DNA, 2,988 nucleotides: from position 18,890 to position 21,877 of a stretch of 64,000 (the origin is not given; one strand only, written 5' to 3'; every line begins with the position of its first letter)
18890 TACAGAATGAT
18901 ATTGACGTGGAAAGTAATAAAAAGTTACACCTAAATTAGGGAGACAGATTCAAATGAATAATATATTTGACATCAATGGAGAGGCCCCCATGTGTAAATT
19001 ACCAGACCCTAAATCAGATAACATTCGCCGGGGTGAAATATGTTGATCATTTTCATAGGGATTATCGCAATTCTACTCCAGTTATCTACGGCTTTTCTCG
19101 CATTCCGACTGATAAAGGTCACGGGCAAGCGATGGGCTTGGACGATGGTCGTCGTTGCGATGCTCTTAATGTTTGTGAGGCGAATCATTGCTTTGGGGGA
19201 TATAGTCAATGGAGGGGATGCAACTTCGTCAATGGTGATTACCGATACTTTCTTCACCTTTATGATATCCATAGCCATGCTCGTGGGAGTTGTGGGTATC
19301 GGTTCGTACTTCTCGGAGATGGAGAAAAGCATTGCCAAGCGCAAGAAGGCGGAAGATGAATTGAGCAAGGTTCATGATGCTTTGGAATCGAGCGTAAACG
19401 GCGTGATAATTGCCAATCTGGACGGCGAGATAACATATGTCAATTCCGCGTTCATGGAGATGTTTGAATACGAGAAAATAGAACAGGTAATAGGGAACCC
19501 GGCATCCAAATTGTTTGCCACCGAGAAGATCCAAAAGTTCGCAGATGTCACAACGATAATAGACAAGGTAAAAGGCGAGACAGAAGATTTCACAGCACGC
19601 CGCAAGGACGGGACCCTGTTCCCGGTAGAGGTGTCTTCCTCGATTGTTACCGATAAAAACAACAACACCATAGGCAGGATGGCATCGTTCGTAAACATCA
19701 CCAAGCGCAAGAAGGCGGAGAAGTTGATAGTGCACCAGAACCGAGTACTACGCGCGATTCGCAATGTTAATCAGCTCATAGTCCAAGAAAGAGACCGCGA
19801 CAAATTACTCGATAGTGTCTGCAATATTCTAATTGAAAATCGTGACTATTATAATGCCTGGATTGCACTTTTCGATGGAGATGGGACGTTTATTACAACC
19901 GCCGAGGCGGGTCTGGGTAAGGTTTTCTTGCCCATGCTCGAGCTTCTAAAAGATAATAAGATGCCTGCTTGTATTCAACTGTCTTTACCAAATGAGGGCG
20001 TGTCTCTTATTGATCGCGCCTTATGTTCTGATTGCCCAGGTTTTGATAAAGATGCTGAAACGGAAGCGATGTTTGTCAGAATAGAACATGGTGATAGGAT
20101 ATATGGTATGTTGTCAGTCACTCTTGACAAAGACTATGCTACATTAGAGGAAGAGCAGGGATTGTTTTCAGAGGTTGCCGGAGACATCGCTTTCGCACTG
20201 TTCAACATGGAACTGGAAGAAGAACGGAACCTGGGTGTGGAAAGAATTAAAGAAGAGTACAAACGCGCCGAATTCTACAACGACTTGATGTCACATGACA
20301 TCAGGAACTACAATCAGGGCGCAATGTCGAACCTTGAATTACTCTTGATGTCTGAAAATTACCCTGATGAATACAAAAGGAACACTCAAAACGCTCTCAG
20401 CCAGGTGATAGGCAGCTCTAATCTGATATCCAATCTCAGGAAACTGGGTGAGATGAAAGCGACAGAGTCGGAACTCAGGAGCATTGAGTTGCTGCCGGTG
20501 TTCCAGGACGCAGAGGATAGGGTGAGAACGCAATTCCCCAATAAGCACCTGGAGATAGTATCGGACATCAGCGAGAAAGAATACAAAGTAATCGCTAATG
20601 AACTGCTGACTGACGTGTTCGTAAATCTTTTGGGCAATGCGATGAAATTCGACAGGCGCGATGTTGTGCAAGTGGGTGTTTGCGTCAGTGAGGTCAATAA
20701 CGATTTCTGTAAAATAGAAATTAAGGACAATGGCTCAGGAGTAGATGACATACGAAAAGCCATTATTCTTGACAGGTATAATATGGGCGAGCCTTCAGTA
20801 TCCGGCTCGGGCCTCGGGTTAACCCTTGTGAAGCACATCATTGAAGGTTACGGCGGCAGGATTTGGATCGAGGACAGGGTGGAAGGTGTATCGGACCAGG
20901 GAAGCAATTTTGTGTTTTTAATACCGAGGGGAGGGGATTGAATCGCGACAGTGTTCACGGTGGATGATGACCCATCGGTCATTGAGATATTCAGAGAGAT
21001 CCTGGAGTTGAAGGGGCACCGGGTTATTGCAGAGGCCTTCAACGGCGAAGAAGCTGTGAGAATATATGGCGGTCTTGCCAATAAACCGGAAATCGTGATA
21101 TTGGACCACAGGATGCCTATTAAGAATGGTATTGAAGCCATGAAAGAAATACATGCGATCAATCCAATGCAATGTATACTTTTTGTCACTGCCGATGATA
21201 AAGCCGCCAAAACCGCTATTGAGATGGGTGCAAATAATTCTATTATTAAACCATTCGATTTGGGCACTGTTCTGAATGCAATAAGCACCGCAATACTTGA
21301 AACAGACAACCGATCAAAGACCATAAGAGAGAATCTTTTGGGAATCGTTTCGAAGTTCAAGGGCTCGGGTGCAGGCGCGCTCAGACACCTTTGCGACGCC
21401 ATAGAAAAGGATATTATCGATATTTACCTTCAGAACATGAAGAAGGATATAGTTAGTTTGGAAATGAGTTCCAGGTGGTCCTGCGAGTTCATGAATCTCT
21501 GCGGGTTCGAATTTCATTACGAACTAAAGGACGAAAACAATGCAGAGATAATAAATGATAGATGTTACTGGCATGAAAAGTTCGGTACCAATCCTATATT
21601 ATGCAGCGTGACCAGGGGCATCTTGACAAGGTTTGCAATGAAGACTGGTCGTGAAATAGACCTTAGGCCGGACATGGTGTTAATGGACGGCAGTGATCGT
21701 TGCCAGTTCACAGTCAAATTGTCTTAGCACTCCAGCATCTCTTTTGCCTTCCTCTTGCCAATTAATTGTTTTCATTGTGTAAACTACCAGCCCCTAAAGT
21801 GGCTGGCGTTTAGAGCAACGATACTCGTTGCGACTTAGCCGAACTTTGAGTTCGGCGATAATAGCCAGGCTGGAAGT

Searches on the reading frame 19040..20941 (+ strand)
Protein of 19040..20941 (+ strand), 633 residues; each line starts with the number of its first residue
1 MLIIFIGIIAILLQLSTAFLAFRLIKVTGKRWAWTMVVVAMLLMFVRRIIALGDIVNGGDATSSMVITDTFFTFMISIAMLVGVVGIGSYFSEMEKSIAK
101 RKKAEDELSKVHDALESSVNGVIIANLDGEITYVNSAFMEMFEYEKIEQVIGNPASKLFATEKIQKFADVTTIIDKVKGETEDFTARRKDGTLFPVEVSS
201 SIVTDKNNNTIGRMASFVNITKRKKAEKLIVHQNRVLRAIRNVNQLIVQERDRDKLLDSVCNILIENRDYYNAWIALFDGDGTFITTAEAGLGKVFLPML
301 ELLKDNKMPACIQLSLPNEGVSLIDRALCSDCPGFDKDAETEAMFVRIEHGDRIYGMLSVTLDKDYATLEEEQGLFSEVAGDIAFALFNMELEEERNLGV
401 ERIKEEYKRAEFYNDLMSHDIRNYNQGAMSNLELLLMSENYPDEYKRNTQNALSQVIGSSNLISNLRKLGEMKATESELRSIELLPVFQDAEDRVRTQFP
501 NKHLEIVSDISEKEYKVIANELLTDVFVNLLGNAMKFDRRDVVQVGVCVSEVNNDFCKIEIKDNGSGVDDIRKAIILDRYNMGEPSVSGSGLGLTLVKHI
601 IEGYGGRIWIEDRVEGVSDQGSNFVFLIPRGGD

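Call 22: search_protein_families(library=pfam, proteins=[window:19040-20941:+], max_evalue=0.00001)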
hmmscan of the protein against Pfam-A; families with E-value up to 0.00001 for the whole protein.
window:19040-20941:+ (633 aa): 4 families
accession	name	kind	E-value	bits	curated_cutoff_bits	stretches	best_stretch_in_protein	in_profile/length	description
PF02518.31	HATPase_c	-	2.1e-15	57.5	26.4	1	522-630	5-109/111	Histidine kinase-, DNA gyrase B-, and HSP90-like ATPase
PF13426.13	PAS_9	-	1e-14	55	27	1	120-222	2-103/103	PAS domain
PF00989.32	PAS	-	4.3e-11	43.2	22.6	1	114-212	6-105/113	PAS fold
PF13188.13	PAS_8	-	3e-07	30.5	21.8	1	111-152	3-40/65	PAS domain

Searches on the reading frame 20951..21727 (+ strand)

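Call 47: search_protein_families(library=pfam, proteins=[window:20951-21727:+], max_evalue=0.00001)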
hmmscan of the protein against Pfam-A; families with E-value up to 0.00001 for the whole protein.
window:20951-21727:+ (258 aa): 2 families
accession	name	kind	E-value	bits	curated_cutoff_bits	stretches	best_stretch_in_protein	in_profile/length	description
PF00072.30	Response_reg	-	6.8e-20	71.7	30.2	1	3-111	3-110/111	Response regulator receiver domain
PF18546.6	MetOD1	-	1.8e-12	47.9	23.8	1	145-255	23-141/142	Methanogen output domain 1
